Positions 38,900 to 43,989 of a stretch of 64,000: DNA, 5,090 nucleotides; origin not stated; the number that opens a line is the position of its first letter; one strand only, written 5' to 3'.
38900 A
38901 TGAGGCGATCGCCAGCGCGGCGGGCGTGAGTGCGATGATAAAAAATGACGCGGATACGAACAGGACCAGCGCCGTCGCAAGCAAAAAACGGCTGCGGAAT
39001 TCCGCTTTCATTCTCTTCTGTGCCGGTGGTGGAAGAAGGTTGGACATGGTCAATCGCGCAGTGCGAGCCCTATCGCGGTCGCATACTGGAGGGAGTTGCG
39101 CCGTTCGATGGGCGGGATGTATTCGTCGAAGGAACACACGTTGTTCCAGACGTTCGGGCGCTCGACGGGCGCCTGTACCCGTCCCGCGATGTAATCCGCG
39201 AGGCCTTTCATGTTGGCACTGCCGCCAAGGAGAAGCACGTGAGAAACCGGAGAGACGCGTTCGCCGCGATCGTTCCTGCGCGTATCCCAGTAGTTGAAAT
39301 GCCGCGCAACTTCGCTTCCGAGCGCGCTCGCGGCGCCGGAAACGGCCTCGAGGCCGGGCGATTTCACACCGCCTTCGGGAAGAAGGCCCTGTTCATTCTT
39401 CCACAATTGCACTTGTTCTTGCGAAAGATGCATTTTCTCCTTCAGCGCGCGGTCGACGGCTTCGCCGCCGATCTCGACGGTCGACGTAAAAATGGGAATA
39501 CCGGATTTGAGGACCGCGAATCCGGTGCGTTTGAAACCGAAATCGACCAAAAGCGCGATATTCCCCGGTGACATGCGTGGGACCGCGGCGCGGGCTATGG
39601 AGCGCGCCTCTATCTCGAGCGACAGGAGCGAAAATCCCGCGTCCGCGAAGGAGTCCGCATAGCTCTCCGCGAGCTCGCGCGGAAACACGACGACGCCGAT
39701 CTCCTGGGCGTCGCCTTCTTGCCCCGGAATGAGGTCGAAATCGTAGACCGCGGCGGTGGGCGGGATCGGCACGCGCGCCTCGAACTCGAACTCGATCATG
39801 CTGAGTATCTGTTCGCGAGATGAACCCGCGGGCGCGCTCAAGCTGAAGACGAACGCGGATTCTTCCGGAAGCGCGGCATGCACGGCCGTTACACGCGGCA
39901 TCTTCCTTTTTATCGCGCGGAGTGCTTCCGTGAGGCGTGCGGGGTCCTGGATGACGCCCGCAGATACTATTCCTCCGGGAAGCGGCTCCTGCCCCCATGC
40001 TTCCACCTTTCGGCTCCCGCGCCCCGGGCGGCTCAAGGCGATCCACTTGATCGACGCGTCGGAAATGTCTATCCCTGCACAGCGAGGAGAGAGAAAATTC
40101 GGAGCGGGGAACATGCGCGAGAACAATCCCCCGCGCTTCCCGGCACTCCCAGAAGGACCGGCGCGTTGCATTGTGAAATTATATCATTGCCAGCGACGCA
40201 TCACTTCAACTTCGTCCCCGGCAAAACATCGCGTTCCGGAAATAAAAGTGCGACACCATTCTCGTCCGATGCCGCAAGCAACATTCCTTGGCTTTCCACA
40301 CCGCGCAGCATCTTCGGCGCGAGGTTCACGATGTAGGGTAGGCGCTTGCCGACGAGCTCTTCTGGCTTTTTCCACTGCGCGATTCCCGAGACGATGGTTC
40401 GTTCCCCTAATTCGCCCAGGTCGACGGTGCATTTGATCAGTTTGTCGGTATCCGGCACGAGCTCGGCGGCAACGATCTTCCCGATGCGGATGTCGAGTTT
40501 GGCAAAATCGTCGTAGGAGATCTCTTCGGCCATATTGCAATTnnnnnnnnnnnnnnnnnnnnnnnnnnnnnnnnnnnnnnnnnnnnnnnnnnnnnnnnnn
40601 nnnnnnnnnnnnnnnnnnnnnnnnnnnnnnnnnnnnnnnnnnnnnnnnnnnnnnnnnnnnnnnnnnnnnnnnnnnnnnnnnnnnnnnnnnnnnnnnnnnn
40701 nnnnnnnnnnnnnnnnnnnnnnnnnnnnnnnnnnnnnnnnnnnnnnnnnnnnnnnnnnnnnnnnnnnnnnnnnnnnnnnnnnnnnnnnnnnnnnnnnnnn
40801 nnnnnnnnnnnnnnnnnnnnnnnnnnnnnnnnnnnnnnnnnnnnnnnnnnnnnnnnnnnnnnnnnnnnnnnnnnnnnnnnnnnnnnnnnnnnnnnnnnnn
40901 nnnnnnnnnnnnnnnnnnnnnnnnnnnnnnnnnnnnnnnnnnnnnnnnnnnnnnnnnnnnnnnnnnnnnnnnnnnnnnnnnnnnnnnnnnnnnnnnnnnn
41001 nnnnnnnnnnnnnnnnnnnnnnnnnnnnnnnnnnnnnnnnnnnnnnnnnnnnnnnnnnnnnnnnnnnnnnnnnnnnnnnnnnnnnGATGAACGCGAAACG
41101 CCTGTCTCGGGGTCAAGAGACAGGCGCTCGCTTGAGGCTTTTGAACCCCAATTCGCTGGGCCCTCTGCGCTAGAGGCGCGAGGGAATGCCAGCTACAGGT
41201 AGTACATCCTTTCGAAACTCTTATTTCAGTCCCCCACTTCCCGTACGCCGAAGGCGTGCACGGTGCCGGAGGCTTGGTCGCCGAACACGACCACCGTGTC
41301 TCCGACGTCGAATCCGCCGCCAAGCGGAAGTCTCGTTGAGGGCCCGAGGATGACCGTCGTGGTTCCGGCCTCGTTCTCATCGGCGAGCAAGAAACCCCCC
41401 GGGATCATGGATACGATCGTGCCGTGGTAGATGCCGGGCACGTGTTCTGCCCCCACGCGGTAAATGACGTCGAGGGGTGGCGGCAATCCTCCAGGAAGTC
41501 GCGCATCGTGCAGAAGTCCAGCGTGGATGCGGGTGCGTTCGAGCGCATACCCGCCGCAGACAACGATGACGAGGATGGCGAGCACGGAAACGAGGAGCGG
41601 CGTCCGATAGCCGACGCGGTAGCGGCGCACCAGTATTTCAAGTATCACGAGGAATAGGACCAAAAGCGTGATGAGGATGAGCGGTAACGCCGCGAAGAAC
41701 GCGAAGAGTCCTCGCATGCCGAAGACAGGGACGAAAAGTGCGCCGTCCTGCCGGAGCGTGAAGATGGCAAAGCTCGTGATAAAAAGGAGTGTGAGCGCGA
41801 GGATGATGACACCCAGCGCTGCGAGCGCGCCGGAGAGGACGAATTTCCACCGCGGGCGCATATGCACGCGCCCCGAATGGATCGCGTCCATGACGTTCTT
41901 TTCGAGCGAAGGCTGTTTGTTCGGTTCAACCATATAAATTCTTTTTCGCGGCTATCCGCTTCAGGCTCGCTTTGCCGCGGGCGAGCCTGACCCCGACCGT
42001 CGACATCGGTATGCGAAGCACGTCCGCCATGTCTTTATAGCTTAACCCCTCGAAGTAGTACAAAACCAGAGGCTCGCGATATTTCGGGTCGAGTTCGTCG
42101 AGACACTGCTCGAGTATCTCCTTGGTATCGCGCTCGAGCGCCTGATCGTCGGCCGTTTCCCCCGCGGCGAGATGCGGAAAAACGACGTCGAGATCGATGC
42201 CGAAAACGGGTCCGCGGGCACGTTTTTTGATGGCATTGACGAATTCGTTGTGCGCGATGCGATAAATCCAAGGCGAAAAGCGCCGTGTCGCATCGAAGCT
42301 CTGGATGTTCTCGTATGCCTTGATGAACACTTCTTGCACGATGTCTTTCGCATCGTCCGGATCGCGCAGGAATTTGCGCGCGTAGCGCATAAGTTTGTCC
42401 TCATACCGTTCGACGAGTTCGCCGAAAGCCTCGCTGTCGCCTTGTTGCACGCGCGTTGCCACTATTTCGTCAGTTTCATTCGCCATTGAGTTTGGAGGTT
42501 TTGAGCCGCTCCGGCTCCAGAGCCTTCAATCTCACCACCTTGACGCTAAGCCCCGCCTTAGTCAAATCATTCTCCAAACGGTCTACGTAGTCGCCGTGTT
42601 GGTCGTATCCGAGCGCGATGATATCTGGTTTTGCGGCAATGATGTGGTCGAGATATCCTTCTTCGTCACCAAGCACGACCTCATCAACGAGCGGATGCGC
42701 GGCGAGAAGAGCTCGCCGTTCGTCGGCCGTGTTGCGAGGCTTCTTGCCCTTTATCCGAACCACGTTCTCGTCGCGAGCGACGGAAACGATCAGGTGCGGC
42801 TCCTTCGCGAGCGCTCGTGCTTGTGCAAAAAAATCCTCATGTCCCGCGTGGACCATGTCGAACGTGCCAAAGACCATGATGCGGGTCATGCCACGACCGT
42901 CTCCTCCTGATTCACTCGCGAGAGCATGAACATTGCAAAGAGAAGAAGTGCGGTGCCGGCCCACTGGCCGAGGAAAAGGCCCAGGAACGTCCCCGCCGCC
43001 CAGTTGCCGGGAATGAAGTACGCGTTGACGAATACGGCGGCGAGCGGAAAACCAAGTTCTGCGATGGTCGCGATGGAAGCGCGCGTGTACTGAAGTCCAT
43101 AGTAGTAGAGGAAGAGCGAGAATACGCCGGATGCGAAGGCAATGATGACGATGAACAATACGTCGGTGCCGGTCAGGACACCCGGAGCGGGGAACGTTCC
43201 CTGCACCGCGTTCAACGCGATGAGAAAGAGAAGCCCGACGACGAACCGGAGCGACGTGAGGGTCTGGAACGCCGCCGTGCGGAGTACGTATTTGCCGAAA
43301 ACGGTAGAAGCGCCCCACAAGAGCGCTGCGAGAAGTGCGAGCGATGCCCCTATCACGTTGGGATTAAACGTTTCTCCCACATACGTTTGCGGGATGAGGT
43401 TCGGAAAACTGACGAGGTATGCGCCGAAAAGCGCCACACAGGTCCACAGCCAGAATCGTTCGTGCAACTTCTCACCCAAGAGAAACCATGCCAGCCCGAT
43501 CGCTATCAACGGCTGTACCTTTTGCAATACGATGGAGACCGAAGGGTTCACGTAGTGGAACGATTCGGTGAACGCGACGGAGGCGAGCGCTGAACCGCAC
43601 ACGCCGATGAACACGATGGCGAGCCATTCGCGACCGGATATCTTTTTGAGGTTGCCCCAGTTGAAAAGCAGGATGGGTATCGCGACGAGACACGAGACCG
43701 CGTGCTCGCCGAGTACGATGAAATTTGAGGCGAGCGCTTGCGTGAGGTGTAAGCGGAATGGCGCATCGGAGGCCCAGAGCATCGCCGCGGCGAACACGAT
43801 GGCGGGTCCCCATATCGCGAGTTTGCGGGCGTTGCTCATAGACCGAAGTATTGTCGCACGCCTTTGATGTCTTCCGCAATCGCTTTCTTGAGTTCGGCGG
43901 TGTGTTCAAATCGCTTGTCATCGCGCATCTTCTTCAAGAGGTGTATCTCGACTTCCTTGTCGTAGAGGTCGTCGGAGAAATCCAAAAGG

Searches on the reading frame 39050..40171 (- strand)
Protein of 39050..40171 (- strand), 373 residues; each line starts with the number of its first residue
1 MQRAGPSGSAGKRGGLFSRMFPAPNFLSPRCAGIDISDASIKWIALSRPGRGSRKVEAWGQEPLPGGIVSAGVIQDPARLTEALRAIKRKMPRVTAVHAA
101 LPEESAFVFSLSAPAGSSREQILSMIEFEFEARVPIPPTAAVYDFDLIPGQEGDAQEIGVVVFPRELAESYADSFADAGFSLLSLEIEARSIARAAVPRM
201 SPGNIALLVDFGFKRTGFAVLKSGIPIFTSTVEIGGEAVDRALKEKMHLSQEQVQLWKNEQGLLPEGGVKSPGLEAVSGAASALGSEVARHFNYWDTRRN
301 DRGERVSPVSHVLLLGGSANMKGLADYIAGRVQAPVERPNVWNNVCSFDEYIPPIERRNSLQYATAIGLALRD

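Call 62: search_protein_families(library=pfam, proteins=[window:39050-40171:-], max_evalue=0.0001)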
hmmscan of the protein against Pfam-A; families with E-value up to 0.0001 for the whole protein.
window:39050-40171:- (373 aa): 2 families
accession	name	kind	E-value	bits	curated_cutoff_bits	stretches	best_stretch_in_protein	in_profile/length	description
PF11104.14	PilM_2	-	2.5e-29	102.7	27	1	33-372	1-338/340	Type IV pilus assembly protein PilM;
PF14450.12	FtsA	-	7.3e-06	26.8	31.8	1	208-368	2-127/127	Cell division protein FtsA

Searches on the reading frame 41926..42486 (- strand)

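Call 62: search_protein_families(library=pfam, proteins=[window:41926-42486:-], max_evalue=0.0001)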
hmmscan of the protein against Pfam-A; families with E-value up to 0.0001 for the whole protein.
window:41926-42486:- (186 aa): 4 families
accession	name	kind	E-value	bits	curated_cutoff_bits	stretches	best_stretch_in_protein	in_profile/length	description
PF04542.20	Sigma70_r2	-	5.5e-21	74.6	24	1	24-91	1-70/71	Sigma-70 region 2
PF08281.18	Sigma70_r4_2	-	3.5e-16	59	25.7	1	123-175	2-54/54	Sigma-70, region 4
PF07638.17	Sigma70_ECF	-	7.9e-09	36.1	21.1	1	11-169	9-173/185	ECF sigma factor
PF04545.22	Sigma70_r4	-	1.2e-07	31.5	24.1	1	128-176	1-49/50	Sigma-70, region 4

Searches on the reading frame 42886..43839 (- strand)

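Call 46: search_protein_families(library=pfam, proteins=[window:42886-43839:-], max_evalue=0.001)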
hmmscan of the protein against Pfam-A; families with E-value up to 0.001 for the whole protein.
window:42886-43839:- (317 aa): 1 family
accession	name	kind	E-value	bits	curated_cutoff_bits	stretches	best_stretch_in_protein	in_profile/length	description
PF00892.27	EamA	-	1.6e-30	106.6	28.2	2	10-144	2-134/135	EamA-like transporter family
